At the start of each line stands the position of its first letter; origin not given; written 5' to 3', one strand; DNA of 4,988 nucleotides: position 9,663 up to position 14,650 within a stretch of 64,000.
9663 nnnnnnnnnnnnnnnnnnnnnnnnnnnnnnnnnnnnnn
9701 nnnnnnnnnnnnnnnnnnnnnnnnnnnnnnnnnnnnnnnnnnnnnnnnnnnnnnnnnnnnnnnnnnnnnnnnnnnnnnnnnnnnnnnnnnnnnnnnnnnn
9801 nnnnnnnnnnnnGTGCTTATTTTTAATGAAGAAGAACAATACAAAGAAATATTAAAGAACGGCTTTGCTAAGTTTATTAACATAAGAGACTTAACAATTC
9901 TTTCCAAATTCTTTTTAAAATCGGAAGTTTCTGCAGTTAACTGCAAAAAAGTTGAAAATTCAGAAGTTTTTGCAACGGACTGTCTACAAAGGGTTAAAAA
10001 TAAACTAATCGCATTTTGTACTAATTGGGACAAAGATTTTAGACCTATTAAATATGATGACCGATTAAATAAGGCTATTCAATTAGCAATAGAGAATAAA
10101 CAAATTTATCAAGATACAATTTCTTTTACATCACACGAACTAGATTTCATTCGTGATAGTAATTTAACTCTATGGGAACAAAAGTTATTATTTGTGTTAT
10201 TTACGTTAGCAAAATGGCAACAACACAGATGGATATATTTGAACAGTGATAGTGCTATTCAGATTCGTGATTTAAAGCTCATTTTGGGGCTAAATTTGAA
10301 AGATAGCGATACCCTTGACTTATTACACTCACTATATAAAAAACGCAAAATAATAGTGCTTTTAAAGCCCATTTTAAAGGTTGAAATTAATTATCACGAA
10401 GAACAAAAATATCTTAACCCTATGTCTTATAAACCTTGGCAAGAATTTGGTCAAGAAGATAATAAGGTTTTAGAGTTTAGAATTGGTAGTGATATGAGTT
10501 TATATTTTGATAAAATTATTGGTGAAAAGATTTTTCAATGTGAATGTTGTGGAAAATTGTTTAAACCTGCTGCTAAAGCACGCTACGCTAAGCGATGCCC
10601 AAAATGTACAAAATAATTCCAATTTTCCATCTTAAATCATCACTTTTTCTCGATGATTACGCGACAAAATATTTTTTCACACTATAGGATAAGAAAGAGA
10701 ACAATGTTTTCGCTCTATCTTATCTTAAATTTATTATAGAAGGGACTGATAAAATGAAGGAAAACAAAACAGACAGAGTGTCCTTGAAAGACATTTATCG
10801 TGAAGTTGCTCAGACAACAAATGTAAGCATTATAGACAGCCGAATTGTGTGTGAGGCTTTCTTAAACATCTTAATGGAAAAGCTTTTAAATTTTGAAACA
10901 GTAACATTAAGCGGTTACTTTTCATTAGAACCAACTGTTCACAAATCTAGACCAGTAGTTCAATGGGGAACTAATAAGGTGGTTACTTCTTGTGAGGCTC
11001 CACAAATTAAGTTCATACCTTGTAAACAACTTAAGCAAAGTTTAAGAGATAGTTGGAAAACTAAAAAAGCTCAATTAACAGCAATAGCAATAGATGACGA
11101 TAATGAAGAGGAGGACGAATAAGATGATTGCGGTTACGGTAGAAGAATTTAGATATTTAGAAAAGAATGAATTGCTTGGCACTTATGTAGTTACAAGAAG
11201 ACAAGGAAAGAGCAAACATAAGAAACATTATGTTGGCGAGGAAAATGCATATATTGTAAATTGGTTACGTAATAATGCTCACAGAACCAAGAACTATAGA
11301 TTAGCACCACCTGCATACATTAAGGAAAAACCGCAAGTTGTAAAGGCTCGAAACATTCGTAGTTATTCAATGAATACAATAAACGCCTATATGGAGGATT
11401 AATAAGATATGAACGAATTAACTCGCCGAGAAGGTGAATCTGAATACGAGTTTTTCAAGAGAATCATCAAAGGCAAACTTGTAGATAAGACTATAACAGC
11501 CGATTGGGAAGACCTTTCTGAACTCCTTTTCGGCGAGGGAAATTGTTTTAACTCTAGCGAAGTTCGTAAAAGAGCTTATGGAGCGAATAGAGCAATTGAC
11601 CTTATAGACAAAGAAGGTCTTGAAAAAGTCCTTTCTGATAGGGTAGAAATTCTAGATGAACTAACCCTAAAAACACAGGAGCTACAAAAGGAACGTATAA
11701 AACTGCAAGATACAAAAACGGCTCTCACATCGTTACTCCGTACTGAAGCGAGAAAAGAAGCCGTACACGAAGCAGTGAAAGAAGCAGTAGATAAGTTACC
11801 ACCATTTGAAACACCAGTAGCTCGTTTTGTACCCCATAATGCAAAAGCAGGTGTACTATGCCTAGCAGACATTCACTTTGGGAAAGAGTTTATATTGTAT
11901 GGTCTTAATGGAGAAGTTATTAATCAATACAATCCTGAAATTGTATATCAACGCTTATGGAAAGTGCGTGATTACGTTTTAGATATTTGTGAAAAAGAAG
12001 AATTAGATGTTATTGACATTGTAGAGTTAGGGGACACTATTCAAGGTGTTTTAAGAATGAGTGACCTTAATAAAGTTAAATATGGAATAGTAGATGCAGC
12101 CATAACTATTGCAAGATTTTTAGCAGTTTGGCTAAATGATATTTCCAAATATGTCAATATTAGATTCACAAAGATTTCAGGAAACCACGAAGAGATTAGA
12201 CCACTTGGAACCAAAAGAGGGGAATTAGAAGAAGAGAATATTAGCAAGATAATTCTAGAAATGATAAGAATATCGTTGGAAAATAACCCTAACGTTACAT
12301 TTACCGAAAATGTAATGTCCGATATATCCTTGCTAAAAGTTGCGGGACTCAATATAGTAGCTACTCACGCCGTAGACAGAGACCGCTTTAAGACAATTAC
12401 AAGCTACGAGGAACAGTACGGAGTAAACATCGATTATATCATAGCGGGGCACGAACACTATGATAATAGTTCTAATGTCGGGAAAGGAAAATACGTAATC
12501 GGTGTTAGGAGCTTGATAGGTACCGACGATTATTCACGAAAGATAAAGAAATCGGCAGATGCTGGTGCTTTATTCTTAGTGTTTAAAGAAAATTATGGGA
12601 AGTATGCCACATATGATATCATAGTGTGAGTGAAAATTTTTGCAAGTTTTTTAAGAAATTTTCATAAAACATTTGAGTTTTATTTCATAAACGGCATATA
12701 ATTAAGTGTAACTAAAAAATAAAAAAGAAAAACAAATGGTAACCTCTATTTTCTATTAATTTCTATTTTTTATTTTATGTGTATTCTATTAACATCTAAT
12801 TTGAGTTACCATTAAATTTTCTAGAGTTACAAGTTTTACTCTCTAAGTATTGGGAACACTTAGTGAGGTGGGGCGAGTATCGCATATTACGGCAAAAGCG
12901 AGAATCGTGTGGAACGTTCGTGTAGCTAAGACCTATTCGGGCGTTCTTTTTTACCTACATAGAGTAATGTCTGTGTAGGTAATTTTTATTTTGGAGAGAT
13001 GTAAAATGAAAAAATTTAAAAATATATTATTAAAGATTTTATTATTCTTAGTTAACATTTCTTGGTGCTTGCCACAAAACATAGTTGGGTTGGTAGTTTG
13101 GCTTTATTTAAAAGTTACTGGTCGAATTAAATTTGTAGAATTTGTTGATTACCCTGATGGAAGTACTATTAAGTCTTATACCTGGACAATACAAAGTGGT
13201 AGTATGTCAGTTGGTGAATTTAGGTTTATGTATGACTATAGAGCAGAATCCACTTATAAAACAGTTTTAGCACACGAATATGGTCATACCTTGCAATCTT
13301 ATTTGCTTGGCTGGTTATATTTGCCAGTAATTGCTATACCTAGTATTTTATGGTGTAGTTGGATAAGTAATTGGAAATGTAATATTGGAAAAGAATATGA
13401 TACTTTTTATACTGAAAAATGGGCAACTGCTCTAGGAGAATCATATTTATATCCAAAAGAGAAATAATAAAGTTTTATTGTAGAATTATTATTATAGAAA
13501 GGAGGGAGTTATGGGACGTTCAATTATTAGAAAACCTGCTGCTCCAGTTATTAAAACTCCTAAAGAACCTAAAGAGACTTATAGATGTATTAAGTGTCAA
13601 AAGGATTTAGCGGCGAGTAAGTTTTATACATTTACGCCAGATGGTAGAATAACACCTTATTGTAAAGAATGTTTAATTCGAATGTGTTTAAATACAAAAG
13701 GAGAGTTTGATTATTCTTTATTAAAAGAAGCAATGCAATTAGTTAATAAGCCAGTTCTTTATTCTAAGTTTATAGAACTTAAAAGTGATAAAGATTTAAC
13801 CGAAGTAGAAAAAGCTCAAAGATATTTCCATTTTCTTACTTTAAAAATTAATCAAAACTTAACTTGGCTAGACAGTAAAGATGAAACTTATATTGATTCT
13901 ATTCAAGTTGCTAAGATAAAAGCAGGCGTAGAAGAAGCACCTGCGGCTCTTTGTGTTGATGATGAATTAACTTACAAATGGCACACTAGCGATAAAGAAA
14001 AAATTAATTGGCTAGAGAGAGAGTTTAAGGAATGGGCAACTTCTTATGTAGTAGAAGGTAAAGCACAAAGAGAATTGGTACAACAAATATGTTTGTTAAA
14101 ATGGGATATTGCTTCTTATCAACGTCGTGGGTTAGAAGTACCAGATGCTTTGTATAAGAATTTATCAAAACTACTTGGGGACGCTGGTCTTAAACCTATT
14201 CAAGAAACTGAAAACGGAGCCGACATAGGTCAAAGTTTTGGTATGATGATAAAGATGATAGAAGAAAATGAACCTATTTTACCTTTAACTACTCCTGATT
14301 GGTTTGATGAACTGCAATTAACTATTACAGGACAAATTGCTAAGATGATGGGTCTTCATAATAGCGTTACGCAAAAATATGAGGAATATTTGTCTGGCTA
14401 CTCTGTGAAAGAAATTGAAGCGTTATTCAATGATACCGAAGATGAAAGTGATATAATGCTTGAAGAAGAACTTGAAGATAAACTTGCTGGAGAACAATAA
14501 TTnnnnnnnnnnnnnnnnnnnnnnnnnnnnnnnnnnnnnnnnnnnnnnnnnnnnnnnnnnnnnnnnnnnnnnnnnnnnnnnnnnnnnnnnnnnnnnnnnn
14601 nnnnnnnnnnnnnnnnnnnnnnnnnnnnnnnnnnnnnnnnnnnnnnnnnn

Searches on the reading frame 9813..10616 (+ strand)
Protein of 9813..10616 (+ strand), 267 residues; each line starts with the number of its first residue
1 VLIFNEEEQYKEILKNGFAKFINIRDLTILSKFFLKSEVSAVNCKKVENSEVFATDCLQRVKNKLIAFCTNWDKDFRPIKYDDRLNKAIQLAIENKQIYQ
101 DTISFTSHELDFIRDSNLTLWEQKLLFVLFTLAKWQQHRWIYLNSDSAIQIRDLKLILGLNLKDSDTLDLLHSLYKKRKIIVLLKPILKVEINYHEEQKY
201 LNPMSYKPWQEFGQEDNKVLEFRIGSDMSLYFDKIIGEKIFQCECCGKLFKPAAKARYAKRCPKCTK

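Call 9: search_protein_families(library=phrogs, proteins=[window:9813-10616:+])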
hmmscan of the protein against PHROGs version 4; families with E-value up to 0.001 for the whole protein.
window:9813-10616:+ (267 aa): 0 families

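Call 13: search_protein_families(library=pfam, proteins=[window:9813-10616:+])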
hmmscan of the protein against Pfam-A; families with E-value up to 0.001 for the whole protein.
window:9813-10616:+ (267 aa): 0 families

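Call 83: search_protein_families(library=pfam, proteins=[window:9813-10616:+], max_evalue=0.1)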
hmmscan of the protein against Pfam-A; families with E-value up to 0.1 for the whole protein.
window:9813-10616:+ (267 aa): 1 family
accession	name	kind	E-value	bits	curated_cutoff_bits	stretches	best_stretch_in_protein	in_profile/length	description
PF23969.1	DUF7296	-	0.094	13.7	27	0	226-261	40-73/115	Domain of unknown function (DUF7296)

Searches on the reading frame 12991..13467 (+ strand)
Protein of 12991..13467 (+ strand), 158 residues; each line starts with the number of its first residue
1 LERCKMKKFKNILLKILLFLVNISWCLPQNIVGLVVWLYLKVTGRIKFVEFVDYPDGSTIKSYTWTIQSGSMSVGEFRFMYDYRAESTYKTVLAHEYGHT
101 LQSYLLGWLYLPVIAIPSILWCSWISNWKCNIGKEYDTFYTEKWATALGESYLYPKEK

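Call 35: search_protein_families(library=phrogs, proteins=[window:12991-13467:+])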
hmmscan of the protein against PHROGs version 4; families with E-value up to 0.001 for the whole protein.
window:12991-13467:+ (158 aa): 0 families

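Call 83: search_protein_families(library=pfam, proteins=[window:12991-13467:+], max_evalue=0.1)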
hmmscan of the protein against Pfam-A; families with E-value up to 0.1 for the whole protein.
window:12991-13467:+ (158 aa): 0 families

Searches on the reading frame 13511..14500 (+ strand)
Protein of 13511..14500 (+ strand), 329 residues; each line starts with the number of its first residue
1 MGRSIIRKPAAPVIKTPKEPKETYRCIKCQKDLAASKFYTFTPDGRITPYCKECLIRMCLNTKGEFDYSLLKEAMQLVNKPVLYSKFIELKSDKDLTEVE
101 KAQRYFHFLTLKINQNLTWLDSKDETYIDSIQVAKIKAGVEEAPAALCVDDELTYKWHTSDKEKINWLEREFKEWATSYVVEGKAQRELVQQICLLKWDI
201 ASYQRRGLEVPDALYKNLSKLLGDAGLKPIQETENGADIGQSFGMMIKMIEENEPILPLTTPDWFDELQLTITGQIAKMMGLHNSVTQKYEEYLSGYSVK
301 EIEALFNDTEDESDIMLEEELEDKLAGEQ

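Call 35: search_protein_families(library=phrogs, proteins=[window:13511-14500:+])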
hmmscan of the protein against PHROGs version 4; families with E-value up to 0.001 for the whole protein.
window:13511-14500:+ (329 aa): 1 family
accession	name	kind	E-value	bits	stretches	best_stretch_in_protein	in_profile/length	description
phrog_3314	-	unknown function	3.5e-31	109.7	1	20-293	3-277/286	-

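Call 83: search_protein_families(library=pfam, proteins=[window:13511-14500:+], max_evalue=0.1)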
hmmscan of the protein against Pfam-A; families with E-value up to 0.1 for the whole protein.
window:13511-14500:+ (329 aa): 1 family
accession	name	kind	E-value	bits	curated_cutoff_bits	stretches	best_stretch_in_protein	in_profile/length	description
PF09943.14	DUF2175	-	0.0027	18.4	25.1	1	23-99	2-77/98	Uncharacterized protein conserved in archaea (DUF2175)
